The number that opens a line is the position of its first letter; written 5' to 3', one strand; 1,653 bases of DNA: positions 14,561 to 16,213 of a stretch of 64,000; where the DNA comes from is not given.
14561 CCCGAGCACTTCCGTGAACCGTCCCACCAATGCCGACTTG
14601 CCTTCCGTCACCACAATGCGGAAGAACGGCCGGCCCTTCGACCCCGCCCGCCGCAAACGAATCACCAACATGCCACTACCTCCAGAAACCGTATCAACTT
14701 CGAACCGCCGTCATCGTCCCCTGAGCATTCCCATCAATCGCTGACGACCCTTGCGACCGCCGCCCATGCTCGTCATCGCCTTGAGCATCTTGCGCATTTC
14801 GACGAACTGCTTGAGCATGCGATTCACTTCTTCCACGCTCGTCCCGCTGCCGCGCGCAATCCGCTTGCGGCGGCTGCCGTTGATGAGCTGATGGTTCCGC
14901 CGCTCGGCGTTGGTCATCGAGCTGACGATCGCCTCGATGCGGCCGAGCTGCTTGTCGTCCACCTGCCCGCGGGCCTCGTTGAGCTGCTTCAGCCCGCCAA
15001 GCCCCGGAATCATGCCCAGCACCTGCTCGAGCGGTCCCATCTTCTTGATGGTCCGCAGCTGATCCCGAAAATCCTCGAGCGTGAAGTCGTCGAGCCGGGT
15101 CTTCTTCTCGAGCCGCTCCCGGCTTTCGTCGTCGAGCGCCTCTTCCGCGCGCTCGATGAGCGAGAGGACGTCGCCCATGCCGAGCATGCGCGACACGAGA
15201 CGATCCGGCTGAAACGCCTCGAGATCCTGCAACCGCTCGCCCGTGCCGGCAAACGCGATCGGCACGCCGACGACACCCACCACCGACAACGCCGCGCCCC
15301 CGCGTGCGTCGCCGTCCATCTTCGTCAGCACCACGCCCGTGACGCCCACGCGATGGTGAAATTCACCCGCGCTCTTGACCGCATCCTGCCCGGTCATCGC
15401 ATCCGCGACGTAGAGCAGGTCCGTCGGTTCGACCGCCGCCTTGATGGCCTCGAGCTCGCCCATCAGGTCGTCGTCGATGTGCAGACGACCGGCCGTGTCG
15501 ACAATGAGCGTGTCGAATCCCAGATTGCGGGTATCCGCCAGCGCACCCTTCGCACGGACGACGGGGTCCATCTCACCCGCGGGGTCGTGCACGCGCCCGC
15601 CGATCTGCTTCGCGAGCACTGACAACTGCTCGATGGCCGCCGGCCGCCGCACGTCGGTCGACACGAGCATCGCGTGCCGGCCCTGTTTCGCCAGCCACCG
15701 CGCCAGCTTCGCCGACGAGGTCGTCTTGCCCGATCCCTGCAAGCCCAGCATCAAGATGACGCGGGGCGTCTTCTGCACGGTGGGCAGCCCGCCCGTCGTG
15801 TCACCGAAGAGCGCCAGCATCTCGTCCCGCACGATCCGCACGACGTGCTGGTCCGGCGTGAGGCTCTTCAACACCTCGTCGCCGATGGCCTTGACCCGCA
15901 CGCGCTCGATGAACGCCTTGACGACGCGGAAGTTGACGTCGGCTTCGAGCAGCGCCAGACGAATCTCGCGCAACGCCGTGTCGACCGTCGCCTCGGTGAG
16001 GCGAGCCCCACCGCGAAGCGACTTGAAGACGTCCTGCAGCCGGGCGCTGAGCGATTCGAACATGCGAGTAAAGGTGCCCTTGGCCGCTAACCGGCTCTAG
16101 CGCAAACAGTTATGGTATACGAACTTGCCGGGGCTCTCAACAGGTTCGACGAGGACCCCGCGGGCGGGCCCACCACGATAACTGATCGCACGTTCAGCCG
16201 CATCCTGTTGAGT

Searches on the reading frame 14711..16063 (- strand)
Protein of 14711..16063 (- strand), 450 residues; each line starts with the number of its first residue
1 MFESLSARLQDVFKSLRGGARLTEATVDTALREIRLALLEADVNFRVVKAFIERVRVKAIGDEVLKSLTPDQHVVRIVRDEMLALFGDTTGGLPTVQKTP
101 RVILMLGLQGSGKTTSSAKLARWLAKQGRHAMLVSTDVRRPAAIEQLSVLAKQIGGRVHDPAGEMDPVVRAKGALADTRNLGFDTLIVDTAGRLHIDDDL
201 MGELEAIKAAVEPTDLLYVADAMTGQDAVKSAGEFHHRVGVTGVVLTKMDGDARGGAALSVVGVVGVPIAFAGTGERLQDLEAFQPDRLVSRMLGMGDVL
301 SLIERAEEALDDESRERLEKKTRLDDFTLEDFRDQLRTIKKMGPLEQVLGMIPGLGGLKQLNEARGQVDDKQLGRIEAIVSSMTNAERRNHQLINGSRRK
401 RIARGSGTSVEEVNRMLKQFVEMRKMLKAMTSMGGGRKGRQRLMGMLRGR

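Call 74: find_related_loci(query=window:14711-16063:-, collection=genome_contigs, flank=200)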
Query window:14711-16063:- (450 aa) in genome_contigs; peptide patterns used: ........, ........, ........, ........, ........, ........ (x = any residue, [..] = any of these).
600 stretches matched a pattern (row limit reached: there are more); 577 encode a relative of the query (tblastn E <= 1e-3); the best 80 are kept; 80 distinct loci.
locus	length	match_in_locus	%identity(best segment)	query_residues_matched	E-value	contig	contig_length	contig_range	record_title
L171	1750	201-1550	82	1-449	0e+0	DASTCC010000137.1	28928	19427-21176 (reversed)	MAG TPA_asm: Vicinamibacterales bacterium isolate SMAG_U782 k141_1434845, whole genome shotgun sequence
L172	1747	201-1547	79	1-450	0e+0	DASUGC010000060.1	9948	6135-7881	MAG TPA_asm: Vicinamibacterales bacterium isolate SMAG_U1395 k141_1841195, whole genome shotgun sequence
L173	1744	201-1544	82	1-447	0e+0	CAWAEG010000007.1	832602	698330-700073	MAG: uncultured Acidobacteriota bacterium isolate MFD00962.bin.1.162 genome assembly, contig: contig_20712, whole genome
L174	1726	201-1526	79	1-441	0e+0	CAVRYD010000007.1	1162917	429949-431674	MAG: uncultured Acidobacteriota bacterium isolate MFD02199.bin.2.70 genome assembly, contig: contig_27484, whole genome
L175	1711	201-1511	79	1-437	0e+0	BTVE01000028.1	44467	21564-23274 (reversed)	MAG: Acidimicrobiia bacterium AMX-MBFR-57 DNA, sequence028, whole genome shotgun sequence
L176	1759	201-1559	74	1-450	0e+0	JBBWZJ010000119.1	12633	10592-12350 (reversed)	MAG: Acidobacteriota bacterium isolate Holy_63 scaffold_2535475, whole genome shotgun sequence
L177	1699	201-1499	77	1-433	0e+0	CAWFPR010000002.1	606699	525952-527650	MAG: uncultured Acidobacteriota bacterium isolate MFD05442.bin.1.130 genome assembly, contig: contig_11185, whole genome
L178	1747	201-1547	74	1-449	0e+0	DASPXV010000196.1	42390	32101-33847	MAG TPA_asm: Vicinamibacterales bacterium isolate SMAG_U11576 k141_1575776, whole genome shotgun sequence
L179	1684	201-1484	74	1-430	0e+0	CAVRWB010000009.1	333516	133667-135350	MAG: uncultured Acidobacteriota bacterium isolate MFD02159.bin.2.26 genome assembly, contig: contig_29006, whole genome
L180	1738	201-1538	74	1-448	0e+0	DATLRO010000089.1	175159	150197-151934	MAG TPA_asm: Vicinamibacterales bacterium isolate SMAG_U13906 k141_1034135, whole genome shotgun sequence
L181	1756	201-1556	71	1-450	0e+0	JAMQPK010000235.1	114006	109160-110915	MAG: Vicinamibacterales bacterium isolate CH22 k141_2845402, whole genome shotgun sequence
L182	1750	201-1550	71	1-449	0e+0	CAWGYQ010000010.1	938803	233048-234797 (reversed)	MAG: uncultured Acidobacteriota bacterium isolate MFD02360.bin.1.179 genome assembly, contig: contig_4491, whole genome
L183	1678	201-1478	71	1-428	0e+0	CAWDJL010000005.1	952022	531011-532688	MAG: uncultured Acidobacteriota bacterium isolate MFD00962.bin.1.9 genome assembly, contig: contig_28284, whole genome s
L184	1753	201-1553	69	1-450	0e+0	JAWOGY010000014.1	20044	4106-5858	MAG: Vicinamibacterales bacterium isolate CWP4-1.bin.183 k191_2807898, whole genome shotgun sequence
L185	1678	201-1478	71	1-428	0e+0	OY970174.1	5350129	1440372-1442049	MAG: uncultured Acidobacteriota bacterium isolate MFD01275.bin.c.18 genome assembly, chromosome: 1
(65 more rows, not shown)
